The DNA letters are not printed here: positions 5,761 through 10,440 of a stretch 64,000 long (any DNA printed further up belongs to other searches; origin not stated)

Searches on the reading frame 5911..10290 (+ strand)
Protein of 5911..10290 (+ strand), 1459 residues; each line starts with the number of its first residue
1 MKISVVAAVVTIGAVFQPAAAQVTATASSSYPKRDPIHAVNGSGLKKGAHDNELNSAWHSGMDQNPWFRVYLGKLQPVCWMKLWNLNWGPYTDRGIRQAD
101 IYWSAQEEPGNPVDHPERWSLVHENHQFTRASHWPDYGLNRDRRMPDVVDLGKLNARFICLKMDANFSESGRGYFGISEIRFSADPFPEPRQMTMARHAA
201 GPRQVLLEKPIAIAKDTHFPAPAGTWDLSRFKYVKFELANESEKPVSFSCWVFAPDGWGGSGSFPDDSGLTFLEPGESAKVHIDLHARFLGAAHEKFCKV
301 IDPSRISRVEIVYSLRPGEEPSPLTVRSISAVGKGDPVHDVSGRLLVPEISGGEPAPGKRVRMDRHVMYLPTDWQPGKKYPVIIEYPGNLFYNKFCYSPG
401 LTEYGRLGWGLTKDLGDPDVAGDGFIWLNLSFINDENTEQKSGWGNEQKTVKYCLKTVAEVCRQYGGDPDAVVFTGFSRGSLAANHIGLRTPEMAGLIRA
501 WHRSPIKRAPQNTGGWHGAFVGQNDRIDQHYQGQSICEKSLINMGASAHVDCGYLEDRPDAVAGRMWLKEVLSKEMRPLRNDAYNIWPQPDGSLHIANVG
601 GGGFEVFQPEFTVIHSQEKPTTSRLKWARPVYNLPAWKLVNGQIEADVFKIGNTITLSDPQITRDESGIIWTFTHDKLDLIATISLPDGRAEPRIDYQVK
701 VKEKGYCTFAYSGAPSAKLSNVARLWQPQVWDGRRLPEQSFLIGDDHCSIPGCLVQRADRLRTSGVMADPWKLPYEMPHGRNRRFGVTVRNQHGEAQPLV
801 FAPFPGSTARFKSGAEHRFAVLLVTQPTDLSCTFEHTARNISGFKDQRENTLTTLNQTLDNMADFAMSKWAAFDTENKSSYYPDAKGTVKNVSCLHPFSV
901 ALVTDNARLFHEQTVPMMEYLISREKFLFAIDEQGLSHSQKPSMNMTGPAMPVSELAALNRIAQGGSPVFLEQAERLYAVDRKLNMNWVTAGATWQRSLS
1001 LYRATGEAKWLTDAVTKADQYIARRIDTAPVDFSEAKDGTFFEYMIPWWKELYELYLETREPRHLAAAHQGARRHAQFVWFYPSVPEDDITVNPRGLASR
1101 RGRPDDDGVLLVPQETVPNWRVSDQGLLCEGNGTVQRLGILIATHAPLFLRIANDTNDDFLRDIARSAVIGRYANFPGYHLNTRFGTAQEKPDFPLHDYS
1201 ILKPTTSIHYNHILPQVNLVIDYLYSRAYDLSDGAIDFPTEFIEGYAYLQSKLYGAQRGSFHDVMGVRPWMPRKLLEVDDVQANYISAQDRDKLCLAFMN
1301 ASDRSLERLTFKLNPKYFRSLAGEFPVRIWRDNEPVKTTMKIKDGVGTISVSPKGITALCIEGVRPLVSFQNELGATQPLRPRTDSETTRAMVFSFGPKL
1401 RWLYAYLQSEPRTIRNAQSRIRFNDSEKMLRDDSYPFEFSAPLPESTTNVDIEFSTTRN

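Call 62: search_protein_families(library=ncbifam, max_evalue=0.01, proteins=[window:5911-10290:+])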
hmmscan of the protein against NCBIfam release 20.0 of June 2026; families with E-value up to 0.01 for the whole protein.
window:5911-10290:+ (1459 aa): 1 family
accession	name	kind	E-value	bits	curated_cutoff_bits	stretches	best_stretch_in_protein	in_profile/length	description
NF050058.1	e_dPHAscl_type1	hypoth_equivalog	0.0052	16.3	150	1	445-494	79-128/276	extracellular catalytic domain type 1 short-chain-length polyhydroxyalkanoate depolymerase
